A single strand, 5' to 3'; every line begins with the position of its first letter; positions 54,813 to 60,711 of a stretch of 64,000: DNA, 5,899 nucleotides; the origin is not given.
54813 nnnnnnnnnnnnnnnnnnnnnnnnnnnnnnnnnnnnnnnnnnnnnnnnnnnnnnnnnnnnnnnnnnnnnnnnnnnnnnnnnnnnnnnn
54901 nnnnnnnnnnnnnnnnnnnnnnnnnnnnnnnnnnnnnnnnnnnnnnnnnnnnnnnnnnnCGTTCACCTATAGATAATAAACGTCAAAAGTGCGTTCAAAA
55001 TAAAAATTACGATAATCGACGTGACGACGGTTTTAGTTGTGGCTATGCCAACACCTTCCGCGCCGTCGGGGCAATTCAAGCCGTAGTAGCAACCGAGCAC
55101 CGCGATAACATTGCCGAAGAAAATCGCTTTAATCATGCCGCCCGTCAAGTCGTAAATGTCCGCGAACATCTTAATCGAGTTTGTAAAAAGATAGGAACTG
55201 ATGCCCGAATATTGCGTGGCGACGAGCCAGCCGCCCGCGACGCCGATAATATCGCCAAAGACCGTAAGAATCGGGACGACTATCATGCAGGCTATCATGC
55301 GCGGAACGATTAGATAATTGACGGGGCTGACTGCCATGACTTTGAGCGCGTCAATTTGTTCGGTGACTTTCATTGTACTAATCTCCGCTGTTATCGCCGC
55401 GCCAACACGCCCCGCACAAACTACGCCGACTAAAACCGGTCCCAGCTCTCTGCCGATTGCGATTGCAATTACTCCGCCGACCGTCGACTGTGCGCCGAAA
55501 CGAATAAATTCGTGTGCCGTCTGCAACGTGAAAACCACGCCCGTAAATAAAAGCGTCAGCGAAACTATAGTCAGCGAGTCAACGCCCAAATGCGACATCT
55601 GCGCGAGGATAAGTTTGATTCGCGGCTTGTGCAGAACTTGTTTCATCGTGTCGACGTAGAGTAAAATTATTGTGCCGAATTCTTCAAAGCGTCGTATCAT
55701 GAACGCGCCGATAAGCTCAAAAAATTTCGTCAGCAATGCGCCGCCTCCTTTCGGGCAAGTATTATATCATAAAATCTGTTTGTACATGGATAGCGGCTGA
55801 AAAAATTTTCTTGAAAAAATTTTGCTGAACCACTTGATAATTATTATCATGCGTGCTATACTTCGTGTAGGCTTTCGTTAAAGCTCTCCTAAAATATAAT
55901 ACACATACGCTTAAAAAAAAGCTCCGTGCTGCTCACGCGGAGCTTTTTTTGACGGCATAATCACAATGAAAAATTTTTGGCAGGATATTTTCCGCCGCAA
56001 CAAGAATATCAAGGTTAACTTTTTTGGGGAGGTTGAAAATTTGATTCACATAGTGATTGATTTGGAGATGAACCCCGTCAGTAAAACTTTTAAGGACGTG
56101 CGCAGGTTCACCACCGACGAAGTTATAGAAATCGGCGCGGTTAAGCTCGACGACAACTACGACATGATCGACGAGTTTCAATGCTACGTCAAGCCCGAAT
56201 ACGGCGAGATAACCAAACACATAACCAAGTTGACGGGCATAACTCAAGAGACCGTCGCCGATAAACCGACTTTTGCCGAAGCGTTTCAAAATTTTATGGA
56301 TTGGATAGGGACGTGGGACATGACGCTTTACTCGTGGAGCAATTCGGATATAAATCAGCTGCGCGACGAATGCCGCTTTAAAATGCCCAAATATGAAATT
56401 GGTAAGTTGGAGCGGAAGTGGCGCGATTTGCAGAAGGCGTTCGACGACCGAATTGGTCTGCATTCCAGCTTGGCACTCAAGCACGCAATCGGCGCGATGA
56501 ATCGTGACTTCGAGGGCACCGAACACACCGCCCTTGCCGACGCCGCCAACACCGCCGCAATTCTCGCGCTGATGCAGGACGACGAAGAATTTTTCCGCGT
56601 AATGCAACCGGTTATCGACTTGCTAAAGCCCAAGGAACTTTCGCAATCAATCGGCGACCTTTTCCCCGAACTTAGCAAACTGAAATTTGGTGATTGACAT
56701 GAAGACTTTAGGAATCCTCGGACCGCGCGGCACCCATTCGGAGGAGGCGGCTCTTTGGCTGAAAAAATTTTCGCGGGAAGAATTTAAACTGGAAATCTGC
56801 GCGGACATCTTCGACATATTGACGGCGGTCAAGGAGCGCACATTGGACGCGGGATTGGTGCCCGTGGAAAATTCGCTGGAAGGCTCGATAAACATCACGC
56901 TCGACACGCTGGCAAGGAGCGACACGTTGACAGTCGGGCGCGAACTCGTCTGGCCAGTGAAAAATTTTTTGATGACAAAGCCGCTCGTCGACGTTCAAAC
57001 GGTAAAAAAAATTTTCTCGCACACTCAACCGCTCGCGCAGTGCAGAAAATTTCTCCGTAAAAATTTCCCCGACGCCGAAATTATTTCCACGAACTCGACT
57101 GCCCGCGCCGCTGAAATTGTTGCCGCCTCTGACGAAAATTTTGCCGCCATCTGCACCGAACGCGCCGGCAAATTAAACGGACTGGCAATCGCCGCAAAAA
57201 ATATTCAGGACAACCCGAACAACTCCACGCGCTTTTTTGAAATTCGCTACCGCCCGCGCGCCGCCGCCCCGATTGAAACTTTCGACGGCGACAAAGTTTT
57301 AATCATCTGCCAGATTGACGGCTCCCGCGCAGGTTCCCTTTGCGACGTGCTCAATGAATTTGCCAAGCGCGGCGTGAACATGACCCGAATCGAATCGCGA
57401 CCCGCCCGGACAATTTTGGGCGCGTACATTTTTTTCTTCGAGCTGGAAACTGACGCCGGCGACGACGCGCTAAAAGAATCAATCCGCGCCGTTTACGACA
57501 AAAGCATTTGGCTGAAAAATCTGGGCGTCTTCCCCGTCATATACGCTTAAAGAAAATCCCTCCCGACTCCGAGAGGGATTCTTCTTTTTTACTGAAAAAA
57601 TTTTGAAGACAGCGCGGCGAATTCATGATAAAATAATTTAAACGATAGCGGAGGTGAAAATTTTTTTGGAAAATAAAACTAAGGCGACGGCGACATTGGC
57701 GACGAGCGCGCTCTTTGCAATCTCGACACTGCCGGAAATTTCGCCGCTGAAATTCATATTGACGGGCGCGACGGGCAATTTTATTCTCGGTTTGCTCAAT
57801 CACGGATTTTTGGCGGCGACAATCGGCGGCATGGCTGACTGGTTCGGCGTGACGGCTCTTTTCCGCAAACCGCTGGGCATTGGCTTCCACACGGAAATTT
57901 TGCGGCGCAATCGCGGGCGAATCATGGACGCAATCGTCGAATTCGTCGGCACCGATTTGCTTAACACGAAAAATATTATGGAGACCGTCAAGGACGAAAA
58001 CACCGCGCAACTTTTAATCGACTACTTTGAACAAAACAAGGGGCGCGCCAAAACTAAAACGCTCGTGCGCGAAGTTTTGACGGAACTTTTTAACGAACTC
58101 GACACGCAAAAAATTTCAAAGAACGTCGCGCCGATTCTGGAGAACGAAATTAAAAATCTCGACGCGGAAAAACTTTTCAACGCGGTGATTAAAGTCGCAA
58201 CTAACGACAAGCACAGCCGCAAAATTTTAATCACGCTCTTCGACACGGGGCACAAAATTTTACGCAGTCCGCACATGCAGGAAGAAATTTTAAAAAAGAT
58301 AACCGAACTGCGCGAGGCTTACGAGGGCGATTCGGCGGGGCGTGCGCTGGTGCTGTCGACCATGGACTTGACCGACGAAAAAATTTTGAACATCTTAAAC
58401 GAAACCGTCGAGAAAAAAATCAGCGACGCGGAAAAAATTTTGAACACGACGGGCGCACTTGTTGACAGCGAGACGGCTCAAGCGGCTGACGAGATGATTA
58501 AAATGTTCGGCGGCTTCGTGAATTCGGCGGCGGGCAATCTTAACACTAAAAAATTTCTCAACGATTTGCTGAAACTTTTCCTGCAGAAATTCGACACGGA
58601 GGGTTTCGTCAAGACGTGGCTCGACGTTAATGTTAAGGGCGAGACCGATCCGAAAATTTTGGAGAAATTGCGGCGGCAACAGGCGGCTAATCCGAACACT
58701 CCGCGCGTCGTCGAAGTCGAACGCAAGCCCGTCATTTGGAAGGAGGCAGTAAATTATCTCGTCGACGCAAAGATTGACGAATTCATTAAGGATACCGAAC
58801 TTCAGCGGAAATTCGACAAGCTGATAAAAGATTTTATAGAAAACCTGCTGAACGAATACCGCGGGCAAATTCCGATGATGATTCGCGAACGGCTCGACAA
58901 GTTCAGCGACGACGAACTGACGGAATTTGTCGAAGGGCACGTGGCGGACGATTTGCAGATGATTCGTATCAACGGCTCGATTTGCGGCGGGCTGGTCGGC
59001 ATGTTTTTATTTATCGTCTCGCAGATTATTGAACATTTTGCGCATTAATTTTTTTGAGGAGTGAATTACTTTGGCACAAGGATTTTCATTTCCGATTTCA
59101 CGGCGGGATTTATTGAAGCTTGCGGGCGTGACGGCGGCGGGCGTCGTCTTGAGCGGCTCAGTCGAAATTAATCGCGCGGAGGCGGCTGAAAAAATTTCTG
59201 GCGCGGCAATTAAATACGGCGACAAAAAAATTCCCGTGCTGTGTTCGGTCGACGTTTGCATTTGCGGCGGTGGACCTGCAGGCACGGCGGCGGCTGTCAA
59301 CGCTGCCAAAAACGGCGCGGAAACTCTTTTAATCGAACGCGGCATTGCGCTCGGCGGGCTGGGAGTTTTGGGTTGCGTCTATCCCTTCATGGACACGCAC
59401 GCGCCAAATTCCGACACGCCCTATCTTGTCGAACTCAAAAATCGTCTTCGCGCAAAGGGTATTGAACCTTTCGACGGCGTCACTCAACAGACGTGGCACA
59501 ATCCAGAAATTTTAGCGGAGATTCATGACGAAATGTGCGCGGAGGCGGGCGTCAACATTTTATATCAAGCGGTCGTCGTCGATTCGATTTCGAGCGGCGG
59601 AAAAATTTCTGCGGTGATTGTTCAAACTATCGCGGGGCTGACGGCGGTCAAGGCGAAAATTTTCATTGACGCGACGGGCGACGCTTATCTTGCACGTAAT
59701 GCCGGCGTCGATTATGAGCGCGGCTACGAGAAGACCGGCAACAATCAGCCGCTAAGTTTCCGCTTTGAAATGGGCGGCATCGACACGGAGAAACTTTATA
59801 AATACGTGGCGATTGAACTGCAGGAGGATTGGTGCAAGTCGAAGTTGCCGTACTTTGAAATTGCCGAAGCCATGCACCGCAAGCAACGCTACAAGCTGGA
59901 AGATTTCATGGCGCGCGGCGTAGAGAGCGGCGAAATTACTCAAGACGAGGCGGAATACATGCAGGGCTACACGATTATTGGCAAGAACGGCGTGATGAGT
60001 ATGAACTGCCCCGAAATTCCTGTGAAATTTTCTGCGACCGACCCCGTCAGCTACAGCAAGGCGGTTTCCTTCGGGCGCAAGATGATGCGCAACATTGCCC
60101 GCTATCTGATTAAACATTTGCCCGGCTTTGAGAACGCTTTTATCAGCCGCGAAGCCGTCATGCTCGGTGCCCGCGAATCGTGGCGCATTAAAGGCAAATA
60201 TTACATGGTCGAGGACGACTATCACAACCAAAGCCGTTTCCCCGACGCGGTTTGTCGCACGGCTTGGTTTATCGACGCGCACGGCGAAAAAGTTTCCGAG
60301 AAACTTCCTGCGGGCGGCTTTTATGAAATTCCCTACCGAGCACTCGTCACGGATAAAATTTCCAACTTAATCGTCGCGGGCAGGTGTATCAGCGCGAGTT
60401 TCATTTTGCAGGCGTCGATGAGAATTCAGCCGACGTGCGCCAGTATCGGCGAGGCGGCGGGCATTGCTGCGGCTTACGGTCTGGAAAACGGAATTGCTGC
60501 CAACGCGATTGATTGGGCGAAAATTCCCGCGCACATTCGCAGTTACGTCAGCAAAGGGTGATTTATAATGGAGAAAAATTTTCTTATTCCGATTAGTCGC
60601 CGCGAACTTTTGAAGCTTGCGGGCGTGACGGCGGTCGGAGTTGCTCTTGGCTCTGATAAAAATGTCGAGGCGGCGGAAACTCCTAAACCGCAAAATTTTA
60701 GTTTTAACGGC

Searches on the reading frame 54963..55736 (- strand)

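Call 15: search_protein_families(library=pfam, proteins=[window:54963-55736:-], max_evalue=0.001)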
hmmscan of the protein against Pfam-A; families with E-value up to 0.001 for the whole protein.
window:54963-55736:- (257 aa): 1 family
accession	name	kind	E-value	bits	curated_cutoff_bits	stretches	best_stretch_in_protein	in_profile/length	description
PF02405.21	MlaE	-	9.2e-77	257.8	22.5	1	44-253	2-211/212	Permease MlaE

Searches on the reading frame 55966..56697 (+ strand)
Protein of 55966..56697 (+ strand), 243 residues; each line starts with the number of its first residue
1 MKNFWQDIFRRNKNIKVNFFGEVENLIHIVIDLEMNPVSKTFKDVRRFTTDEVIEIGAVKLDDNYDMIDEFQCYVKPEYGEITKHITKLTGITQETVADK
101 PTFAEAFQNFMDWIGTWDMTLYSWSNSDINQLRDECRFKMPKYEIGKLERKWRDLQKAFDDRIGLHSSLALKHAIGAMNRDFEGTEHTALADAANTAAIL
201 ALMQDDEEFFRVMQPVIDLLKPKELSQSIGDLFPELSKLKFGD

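Call 15: search_protein_families(library=pfam, proteins=[window:55966-56697:+], max_evalue=0.001)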
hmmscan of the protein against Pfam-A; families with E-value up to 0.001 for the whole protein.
window:55966-56697:+ (243 aa): 2 families
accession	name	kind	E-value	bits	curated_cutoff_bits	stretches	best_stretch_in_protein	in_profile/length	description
PF00929.31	RNase_T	-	7e-21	75.9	24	1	29-200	1-164/164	Exonuclease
PF16473.11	Rv2179c-like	-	0.00084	19.5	27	0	50-201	15-174/177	3'-5' exoribonuclease Rv2179c-like domain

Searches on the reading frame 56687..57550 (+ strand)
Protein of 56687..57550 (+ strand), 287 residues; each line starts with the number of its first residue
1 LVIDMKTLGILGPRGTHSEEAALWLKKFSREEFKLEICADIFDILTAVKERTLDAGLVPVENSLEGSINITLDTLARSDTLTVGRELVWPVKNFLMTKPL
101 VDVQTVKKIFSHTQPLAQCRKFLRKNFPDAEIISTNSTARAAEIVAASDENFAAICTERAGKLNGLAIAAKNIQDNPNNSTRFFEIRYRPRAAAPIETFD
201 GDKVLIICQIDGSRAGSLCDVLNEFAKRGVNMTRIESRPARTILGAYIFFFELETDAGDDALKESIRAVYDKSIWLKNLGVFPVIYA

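Call 15: search_protein_families(library=pfam, proteins=[window:56687-57550:+], max_evalue=0.001)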
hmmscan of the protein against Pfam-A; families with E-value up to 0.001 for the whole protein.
window:56687-57550:+ (287 aa): 2 families
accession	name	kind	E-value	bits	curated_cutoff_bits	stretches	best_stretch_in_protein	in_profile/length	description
PF00800.23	PDT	-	8.5e-55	185.8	25.2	1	9-188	2-178/181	Prephenate dehydratase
PF01842.31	ACT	-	9.3e-09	35.3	27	1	214-268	10-63/66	ACT domain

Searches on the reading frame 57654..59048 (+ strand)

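Call 15: search_protein_families(library=pfam, proteins=[window:57654-59048:+], max_evalue=0.001)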
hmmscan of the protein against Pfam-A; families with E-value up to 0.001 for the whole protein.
window:57654-59048:+ (464 aa): 1 family
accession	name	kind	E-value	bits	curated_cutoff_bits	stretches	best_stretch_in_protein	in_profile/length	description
PF04286.17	DUF445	-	1.2e-61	210.1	33.8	1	53-459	2-368/368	Protein of unknown function (DUF445)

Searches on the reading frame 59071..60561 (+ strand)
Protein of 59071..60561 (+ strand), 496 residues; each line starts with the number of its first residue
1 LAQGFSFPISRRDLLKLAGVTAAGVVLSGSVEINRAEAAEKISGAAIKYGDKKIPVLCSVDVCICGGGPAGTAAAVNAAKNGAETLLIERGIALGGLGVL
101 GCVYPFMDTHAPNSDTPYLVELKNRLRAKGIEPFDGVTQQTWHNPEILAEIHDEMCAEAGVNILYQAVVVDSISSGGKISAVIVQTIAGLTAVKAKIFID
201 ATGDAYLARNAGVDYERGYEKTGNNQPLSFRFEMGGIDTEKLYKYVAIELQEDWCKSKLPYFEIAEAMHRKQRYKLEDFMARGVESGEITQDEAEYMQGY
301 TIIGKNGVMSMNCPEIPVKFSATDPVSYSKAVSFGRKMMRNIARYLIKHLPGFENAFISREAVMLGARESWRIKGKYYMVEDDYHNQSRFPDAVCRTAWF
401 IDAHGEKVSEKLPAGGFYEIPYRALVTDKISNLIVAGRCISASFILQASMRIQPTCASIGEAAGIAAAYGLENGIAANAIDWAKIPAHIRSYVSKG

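Call 15: search_protein_families(library=pfam, proteins=[window:59071-60561:+], max_evalue=0.001)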
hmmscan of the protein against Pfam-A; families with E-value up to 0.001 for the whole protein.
window:59071-60561:+ (496 aa): 8 families
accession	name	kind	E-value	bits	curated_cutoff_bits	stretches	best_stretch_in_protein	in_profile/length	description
PF12831.13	FAD_oxidored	-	1.1e-102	344.9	27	1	61-485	1-412/416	FAD dependent oxidoreductase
PF01134.28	GIDA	-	1.1e-06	28.5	22.1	1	61-102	1-40/391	Glucose inhibited division protein A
PF01946.23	Thi4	-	1.2e-06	28.4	26.2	1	58-187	16-140/235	Thi4 family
PF01266.30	DAO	-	1.4e-05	25.3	27.9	0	61-92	1-33/353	FAD dependent oxidoreductase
PF07992.20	Pyr_redox_2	-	6.3e-05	23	26.1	1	61-92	2-34/291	Pyridine nucleotide-disulphide oxidoreductase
PF10518.14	TAT_signal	-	0.00021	21.5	22.7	1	9-27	2-20/21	TAT (twin-arginine translocation) pathway signal sequence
PF00890.30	FAD_binding_2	-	0.00057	19.6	20.4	0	61-95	1-35/414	FAD binding domain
PF03486.20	HI0933_like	-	0.00079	19.4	50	0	61-95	2-36/244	HI0933-like protein Rossmann domain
